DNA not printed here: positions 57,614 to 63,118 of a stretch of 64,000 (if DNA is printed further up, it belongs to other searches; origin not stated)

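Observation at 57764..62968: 1734-aa T9SS cargo that couples an apparently catalytically complete PGRP/Amidase_2 domain to lectin-like and adhesin-like arrays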

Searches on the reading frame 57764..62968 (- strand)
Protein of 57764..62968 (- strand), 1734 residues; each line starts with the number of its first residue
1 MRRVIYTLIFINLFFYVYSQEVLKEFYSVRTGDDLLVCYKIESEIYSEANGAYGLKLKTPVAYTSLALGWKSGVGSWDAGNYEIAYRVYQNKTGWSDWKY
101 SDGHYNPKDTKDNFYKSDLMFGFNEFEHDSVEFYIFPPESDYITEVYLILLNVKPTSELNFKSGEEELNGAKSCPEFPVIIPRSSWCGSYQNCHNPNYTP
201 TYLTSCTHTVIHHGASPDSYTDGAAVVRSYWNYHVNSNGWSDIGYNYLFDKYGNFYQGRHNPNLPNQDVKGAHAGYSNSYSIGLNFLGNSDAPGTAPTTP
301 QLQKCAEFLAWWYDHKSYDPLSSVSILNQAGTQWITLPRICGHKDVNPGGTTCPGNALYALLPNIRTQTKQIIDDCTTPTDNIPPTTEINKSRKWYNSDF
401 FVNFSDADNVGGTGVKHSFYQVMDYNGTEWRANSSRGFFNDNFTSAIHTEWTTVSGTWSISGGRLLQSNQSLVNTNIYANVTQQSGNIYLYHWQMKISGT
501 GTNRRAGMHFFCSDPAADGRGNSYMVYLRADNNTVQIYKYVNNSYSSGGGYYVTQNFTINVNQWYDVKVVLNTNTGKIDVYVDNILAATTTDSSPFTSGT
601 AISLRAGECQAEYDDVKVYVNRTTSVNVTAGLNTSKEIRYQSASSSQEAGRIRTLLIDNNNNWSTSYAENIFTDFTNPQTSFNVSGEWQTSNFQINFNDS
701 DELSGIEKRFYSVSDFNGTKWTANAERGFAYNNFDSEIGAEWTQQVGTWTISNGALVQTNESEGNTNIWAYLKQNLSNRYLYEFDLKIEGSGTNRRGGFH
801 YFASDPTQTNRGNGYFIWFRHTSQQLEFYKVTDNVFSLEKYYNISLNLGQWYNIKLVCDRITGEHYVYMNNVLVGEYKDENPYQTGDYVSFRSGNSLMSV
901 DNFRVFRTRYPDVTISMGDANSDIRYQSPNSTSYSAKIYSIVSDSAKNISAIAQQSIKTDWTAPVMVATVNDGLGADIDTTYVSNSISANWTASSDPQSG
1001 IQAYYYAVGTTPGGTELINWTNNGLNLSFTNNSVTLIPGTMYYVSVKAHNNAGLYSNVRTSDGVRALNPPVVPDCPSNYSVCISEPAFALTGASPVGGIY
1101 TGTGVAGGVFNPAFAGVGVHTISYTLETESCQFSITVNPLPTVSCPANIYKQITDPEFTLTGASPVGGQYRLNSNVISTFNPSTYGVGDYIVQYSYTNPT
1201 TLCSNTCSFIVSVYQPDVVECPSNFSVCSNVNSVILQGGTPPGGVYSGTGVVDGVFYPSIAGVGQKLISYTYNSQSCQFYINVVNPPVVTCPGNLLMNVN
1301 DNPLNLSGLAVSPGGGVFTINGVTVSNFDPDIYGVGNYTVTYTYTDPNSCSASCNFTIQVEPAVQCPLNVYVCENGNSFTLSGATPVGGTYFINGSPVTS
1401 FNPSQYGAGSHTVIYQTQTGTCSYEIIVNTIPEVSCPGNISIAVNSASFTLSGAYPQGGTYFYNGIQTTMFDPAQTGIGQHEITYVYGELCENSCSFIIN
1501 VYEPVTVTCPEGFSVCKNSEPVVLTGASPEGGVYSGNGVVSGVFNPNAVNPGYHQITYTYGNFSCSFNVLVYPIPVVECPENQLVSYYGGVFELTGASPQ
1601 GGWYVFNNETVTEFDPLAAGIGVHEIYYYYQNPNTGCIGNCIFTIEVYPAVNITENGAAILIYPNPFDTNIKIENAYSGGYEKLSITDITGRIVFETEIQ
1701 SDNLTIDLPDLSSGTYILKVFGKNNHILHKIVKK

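Call 3: search_protein_families(library=pfam, proteins=[window:57764-62968:-], max_evalue=1)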
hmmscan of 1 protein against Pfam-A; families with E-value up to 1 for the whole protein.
window:57764-62968:- (1734 aa): 9 families
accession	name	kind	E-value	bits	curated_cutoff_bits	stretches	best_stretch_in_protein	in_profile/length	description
PF18962.6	Por_Secre_tail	-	5e-12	46.4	27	1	1662-1732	1-74/75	Secretion system C-terminal sorting domain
PF00041.27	fn3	-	0.00015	22.3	25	1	984-1054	13-74/84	Fibronectin type III domain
PF02494.22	HYR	-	0.00022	21.9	21.7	1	1285-1360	4-81/81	HYR domain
PF11589.14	DUF3244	-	0.00038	20.8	25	1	1668-1727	28-90/96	Domain of unknown function (DUF3244)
PF07523.18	Big_3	-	0.0083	16.8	21.2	0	1320-1360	34-68/68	Bacterial Ig-like domain (group 3)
PF22585.3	Sialidase-like_CBM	-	0.044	14.1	27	0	550-610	85-145/156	Sialidase-like, CBM domain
PF19910.5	DUF6383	-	0.053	14.1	23.7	1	1670-1722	20-66/74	Domain of unknown function (DUF6383)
PF25059.1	FN3_DSCAM-DSCAML_C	-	0.13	13.1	39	1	1035-1055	51-71/89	DSCAM/DSCAML C-terminal Fn3-like domain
PF16403.11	Bact_surface_Ig-like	-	0.61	10.6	27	1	1330-1360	41-71/71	Bacterial surface protein, Ig-like domain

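Call 4: search_protein_families(library=ncbifam, proteins=[window:57764-62968:-], max_evalue=1)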
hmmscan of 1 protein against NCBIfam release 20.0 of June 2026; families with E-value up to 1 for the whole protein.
window:57764-62968:- (1734 aa): 2 families
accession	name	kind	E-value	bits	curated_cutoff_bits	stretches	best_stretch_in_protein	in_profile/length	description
TIGR04183.1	Por_Secre_tail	domain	7.3e-14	51.5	23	1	1662-1734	1-72/72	T9SS type A sorting domain-containing protein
NF047446.1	barrel_OmpL47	domain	0.0029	18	40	0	692-722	4-31/68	OmpL47-type beta-barrel domain-containing protein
